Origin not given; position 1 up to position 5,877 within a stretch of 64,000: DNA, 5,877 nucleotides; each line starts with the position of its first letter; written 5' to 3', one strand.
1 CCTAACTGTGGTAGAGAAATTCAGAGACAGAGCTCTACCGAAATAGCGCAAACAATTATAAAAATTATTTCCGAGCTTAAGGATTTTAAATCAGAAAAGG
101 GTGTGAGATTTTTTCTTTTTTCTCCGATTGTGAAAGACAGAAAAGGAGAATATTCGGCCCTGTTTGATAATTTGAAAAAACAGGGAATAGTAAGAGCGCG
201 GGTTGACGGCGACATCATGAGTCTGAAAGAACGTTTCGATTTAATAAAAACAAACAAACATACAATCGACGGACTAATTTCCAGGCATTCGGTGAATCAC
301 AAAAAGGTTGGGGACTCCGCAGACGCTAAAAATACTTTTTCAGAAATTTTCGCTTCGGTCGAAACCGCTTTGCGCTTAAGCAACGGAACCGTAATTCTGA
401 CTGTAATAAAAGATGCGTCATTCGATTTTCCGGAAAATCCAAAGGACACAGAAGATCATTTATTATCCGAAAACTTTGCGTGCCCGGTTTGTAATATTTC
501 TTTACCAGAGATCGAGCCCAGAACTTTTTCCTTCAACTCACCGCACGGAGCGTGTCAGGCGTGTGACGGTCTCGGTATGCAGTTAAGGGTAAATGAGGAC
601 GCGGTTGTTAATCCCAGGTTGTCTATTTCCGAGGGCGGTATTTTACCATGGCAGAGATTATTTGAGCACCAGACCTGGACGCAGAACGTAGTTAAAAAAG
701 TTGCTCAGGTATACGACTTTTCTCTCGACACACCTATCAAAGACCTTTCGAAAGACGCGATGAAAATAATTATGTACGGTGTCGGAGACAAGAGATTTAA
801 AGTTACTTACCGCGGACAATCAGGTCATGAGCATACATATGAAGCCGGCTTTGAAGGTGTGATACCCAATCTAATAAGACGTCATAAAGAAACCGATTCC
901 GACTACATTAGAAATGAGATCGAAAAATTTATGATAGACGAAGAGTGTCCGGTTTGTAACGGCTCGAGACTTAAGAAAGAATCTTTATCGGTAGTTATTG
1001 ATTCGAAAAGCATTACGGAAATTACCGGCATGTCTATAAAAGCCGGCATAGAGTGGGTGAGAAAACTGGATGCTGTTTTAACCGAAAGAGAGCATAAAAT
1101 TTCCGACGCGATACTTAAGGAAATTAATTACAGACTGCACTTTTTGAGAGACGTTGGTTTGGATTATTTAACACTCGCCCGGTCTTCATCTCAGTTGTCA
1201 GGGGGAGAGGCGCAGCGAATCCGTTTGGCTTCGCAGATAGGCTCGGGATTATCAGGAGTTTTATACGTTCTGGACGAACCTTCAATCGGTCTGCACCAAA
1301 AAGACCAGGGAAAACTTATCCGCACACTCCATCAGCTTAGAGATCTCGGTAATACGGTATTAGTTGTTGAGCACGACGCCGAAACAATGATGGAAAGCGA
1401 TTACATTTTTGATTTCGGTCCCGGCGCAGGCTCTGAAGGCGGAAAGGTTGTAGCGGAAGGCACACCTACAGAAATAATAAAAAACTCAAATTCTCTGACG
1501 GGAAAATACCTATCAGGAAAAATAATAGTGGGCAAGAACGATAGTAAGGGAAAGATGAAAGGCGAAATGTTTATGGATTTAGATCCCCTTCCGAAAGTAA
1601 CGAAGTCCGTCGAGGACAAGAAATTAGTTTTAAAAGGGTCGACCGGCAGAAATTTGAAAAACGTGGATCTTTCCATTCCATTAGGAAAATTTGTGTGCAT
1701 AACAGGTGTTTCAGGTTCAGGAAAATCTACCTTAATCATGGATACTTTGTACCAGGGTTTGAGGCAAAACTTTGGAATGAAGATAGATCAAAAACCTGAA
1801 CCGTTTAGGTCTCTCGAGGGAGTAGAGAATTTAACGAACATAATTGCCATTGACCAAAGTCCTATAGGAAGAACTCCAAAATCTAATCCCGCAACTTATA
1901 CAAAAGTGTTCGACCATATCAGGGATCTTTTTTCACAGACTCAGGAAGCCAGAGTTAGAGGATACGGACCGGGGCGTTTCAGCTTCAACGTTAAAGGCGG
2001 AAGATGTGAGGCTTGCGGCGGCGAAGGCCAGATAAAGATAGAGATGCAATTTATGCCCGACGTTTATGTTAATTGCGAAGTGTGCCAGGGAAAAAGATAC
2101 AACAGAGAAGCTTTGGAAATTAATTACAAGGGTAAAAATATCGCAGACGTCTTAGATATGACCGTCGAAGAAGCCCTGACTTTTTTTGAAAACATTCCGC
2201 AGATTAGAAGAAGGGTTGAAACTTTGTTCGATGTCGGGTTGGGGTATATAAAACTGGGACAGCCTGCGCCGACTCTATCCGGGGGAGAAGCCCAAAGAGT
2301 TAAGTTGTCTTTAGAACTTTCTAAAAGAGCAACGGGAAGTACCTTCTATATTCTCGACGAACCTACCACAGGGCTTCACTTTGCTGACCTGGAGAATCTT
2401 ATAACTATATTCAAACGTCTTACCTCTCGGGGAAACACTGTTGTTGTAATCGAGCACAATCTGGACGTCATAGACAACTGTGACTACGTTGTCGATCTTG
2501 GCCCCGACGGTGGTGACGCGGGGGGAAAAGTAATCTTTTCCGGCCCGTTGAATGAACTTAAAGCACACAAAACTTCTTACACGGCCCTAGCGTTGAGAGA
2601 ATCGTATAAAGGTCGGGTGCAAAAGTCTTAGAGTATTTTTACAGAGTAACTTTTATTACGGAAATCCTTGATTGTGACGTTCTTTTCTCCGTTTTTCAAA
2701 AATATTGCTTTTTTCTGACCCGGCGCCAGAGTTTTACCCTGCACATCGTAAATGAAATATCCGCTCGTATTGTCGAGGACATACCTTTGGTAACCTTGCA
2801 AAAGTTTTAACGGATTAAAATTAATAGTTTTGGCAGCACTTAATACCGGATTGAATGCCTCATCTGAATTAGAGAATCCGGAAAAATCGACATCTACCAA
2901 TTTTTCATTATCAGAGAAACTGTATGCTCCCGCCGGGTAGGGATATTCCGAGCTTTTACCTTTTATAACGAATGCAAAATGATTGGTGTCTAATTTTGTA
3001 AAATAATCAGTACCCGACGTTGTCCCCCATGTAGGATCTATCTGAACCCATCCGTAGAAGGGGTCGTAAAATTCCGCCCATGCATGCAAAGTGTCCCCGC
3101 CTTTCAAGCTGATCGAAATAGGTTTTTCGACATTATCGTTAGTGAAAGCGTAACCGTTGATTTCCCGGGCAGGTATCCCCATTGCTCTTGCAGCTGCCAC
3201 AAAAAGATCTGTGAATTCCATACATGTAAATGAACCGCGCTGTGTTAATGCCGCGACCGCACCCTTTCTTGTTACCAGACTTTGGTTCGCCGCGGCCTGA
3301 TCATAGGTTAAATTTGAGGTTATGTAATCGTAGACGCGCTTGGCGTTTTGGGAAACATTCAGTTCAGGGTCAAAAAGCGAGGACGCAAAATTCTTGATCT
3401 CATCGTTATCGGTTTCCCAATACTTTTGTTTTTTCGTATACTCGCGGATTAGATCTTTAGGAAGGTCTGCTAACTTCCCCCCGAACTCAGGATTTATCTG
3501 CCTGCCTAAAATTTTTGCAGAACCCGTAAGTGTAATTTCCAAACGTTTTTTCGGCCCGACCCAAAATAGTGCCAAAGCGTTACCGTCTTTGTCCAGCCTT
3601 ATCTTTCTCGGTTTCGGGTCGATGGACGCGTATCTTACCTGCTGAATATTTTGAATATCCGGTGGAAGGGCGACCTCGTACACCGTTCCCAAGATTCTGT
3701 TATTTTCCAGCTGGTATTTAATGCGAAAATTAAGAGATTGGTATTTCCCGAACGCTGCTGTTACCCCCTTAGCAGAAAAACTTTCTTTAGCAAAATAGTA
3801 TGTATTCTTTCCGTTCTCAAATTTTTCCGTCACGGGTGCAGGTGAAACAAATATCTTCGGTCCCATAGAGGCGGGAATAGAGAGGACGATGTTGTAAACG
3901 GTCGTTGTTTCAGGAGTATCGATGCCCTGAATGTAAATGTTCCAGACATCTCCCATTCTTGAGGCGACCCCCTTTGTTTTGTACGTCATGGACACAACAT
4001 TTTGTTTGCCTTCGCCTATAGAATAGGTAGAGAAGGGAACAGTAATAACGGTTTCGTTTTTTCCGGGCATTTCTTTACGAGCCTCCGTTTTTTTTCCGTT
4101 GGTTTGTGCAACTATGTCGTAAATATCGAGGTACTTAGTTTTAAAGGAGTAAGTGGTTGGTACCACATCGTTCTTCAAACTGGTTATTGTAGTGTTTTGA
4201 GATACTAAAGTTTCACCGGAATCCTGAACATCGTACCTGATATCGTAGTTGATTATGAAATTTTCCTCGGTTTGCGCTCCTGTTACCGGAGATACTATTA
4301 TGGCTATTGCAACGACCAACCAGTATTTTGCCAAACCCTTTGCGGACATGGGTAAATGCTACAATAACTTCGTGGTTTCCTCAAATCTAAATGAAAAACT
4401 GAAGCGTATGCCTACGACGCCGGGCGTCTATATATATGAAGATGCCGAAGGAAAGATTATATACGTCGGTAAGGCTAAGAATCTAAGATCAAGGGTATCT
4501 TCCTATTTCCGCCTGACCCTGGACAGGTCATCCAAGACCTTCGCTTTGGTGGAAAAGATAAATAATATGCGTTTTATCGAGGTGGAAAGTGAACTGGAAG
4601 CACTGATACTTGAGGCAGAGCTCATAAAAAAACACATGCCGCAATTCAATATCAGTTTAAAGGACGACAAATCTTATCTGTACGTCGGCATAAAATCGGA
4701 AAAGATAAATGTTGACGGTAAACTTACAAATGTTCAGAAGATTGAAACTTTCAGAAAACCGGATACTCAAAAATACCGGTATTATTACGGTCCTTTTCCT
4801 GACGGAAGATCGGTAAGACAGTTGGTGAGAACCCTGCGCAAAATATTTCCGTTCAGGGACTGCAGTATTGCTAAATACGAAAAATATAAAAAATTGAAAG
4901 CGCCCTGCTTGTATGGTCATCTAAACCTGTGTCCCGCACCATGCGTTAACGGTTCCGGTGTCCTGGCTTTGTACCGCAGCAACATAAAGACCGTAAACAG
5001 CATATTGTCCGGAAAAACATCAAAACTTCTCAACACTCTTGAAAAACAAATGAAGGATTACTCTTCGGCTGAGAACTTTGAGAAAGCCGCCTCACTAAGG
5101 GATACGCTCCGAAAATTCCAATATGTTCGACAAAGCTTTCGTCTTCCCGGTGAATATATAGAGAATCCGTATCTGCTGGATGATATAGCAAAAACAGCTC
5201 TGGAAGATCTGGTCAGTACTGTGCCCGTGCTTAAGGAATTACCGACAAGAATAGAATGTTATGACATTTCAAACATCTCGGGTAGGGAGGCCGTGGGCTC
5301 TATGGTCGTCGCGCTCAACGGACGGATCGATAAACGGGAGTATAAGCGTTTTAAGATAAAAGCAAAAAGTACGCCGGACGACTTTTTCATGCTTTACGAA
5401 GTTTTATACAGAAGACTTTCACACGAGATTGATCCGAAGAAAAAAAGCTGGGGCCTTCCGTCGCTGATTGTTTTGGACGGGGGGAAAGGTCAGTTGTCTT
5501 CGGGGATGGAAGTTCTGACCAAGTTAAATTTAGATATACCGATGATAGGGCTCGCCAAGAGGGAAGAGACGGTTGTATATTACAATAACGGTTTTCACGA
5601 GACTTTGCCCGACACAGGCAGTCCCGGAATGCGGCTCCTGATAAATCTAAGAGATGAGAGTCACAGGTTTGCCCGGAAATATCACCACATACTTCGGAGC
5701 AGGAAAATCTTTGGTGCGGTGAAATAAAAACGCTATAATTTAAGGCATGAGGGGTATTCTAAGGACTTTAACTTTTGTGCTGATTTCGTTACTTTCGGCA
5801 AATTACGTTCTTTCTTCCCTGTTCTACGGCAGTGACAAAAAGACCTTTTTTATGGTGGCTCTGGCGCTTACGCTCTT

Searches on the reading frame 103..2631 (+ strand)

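Call 71: search_protein_families(library=pfam, proteins=[window:103-2631:+], max_evalue=0.00001)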
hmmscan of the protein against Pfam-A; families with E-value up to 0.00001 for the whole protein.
window:103-2631:+ (842 aa): 5 families
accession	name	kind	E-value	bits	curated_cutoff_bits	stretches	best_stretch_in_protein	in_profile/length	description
PF17755.6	UvrA_DNA-bind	-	2.7e-32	111.8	23.2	1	166-275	3-110/110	UvrA DNA-binding domain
PF17760.6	UvrA_inter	-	1.2e-18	67.4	23.3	1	2-100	18-106/109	UvrA interaction domain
PF00005.33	ABC_tran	-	4.6e-16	60.1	25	0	518-546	1-29/137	ABC transporter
PF02463.25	SMC_N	-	1e-09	38.6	40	0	524-797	19-209/220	RecF/RecN/SMC N terminal domain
PF13304.12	AAA_21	-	4e-08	34.1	27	0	723-786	236-299/304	AAA domain, putative AbiEii toxin, Type IV TA system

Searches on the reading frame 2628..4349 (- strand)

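Call 71: search_protein_families(library=pfam, proteins=[window:2628-4349:-], max_evalue=0.00001)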
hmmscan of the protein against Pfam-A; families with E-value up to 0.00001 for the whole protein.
window:2628-4349:- (573 aa): 1 family
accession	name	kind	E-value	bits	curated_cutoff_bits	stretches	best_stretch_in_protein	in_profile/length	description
PF01841.26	Transglut_core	-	1.1e-20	74.3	23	1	321-439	3-108/108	Transglutaminase-like superfamily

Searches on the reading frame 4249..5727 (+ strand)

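Call 71: search_protein_families(library=pfam, proteins=[window:4249-5727:+], max_evalue=0.00001)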
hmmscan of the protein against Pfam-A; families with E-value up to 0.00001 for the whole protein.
window:4249-5727:+ (492 aa): 3 families
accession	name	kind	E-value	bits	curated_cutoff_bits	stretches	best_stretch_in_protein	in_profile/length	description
PF08459.17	UvrC_RNaseH_dom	-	1.5e-42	145.6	22.3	1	328-475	6-158/159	UvrC RNAse H endonuclease domain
PF02151.25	UVR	-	2.2e-10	40.4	21.5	1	259-291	2-34/36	UvrB/uvrC motif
PF01541.30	GIY-YIG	-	6.9e-09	36.3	22.6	1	59-131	3-74/78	GIY-YIG catalytic domain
